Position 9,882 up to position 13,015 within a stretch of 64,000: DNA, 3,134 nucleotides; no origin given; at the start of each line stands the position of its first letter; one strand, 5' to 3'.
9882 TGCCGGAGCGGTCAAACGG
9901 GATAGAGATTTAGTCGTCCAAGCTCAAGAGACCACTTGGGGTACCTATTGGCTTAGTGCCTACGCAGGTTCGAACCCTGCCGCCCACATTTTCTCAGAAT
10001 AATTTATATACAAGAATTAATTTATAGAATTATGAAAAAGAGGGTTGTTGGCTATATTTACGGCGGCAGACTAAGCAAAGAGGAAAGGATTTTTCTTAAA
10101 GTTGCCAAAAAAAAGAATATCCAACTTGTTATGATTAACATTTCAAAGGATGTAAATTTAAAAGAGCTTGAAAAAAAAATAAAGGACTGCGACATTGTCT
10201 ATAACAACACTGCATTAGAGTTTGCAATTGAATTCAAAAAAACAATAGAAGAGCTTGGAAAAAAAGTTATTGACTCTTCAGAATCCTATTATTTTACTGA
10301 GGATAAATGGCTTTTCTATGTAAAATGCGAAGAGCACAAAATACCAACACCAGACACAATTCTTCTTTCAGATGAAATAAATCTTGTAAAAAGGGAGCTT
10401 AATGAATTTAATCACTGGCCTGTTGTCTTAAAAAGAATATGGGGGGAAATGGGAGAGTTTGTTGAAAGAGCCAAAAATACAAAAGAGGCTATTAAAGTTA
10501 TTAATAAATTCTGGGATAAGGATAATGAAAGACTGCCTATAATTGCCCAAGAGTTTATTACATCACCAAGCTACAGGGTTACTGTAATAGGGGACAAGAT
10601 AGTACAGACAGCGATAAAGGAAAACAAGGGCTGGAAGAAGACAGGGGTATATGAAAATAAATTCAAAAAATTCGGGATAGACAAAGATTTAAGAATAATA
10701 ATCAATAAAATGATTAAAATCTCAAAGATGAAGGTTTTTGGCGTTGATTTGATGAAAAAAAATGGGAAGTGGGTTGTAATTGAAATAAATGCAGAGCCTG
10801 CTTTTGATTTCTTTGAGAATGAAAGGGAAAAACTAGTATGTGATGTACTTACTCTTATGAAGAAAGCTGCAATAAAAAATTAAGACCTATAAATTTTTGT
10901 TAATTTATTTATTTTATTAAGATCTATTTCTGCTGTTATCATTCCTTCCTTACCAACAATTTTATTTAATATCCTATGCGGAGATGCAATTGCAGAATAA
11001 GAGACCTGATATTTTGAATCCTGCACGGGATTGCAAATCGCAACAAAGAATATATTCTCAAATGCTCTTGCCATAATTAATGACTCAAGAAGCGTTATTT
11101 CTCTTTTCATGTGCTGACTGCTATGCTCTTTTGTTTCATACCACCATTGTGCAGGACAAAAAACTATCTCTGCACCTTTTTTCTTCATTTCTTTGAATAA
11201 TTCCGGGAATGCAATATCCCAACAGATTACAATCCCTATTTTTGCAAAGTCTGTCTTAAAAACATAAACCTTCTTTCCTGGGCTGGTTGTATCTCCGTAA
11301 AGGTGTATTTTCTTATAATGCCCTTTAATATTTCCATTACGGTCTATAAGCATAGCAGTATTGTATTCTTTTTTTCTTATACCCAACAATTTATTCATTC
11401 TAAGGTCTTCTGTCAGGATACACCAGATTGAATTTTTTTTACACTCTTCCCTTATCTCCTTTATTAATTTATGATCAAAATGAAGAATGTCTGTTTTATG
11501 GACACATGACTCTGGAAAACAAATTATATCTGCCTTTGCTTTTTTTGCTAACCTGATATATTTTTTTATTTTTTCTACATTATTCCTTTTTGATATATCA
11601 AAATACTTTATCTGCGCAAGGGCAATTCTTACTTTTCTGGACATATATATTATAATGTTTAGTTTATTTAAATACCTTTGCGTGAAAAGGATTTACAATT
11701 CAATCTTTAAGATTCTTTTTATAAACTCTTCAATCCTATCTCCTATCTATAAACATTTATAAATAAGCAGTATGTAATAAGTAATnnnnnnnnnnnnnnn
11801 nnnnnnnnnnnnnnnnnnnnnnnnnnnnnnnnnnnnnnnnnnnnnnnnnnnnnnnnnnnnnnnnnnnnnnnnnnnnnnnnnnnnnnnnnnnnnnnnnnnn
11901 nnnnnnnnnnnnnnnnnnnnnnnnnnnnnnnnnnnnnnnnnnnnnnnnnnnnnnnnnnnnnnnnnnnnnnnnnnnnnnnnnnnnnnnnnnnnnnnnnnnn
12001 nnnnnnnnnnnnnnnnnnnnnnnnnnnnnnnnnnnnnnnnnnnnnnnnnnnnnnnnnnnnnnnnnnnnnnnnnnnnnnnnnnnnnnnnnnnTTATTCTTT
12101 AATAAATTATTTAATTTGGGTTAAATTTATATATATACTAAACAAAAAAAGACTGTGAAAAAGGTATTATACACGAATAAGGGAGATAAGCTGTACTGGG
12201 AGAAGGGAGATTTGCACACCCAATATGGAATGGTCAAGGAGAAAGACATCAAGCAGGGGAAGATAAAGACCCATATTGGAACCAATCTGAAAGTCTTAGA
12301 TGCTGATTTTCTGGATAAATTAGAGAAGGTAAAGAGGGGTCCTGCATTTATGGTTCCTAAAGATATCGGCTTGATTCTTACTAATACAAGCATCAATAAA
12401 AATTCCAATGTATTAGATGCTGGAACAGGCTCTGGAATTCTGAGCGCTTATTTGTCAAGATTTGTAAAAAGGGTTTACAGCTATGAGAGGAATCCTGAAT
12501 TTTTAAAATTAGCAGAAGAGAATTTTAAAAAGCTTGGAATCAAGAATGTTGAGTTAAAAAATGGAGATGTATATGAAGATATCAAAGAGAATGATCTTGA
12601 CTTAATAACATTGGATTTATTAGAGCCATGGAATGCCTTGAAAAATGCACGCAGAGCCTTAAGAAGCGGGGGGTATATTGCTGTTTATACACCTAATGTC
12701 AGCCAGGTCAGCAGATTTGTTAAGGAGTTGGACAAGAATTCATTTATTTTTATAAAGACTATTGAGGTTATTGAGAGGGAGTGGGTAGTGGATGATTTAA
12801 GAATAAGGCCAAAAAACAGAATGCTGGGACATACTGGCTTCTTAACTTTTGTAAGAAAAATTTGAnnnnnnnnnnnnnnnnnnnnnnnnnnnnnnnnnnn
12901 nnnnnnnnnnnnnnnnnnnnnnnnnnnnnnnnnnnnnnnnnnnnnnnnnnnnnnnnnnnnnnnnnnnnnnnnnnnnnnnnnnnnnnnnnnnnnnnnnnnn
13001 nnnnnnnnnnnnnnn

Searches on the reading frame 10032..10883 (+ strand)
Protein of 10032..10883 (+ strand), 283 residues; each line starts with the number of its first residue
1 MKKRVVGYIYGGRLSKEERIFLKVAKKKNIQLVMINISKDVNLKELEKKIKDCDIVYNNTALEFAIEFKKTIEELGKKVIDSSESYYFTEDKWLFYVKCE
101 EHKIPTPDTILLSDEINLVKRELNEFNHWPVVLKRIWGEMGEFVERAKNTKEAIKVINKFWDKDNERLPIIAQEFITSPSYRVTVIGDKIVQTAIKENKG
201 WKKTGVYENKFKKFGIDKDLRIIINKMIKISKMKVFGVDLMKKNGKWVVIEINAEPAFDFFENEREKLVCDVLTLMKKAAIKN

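Call 78: search_protein_families(library=pfam, proteins=[window:10032-10883:+], max_evalue=0.001)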
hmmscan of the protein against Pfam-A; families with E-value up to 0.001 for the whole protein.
window:10032-10883:+ (283 aa): 4 families
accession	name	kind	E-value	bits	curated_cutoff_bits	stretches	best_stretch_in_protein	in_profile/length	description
PF08443.16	RimK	-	4.8e-17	62.6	21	1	90-263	2-174/188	RimK-like ATP-grasp domain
PF02655.19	ATP-grasp_3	-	3.2e-10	40.8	23.2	1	90-254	2-155/160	ATP-grasp domain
PF14397.11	ATPgrasp_ST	-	2.8e-05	23.9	31.4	0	227-269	225-269/278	Sugar-transfer associated ATP-grasp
PF01118.30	Semialdhyde_dh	-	0.00095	20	26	0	34-116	47-113/121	Semialdehyde dehydrogenase, NAD binding domain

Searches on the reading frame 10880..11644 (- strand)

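Call 78: search_protein_families(library=pfam, proteins=[window:10880-11644:-], max_evalue=0.001)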
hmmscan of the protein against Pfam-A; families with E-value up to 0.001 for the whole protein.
window:10880-11644:- (254 aa): 1 family
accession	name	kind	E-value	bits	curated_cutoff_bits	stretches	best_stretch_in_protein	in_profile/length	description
PF00795.27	CN_hydrolase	-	3.8e-35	121.9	23.2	1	6-247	1-253/256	Carbon-nitrogen hydrolase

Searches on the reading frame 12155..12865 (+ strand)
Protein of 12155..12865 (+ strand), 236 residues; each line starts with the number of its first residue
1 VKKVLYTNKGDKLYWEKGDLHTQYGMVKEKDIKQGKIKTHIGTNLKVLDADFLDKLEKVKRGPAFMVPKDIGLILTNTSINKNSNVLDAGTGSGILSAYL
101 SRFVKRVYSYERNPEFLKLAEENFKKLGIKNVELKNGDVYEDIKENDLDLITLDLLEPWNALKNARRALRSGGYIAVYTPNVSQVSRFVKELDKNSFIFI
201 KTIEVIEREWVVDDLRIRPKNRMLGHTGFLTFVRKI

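Call 16: search_protein_families(library=pfam, proteins=[window:12155-12865:+], max_evalue=0.01)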
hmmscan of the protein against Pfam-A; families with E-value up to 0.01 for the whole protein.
window:12155-12865:+ (236 aa): 19 families
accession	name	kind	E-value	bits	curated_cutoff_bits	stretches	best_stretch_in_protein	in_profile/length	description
PF08704.16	GCD14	-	1e-25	91.3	26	1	69-217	27-184/247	tRNA methyltransferase complex GCD14 subunit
PF13847.12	Methyltransf_31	-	4.8e-14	52.7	27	1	80-193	1-126/145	Methyltransferase domain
PF08241.18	Methyltransf_11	-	6.9e-11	43.1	21.2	1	87-176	1-94/95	Methyltransferase domain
PF13649.12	Methyltransf_25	-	3.1e-10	41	27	1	86-173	1-97/97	Methyltransferase domain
PF05175.20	MTS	-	9.5e-10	38.8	23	1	74-152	23-103/170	Methyltransferase small domain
PF01135.25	PCMT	-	1.1e-09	38.8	20.3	1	71-141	62-135/210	Protein-L-isoaspartate(D-aspartate) O-methyltransferase (PCMT)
PF00398.26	RrnaAD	-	2.4e-07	30.6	24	1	73-141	21-87/263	Ribosomal RNA adenine dimethylase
PF13489.12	Methyltransf_23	-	9.7e-07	29.1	27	1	80-184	20-123/164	Methyltransferase domain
PF06325.19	PrmA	-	6.7e-06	26.2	22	1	77-179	156-260/296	Ribosomal protein L11 methyltransferase (PrmA)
PF02475.24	TRM5-TYW2_MTfase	-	3.2e-05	24.4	28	1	80-192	34-152/164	TRM5/TYW2 methyltransferase domain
PF08242.18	Methyltransf_12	-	0.0001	23.4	30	1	87-175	1-98/98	Methyltransferase domain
PF03602.21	Cons_hypoth95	-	0.00034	20.8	24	1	82-154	41-120/182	Conserved hypothetical protein 95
PF01209.24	Ubie_methyltran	-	0.00072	19.4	20.1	1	80-185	45-157/233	ubiE/COQ5 methyltransferase family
PF12847.13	Methyltransf_18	-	0.0012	19.3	27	1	78-152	10-87/151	Methyltransferase domain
PF01555.25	N6_N4_Mtase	-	0.0014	19.1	26.7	0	77-122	176-221/221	DNA methylase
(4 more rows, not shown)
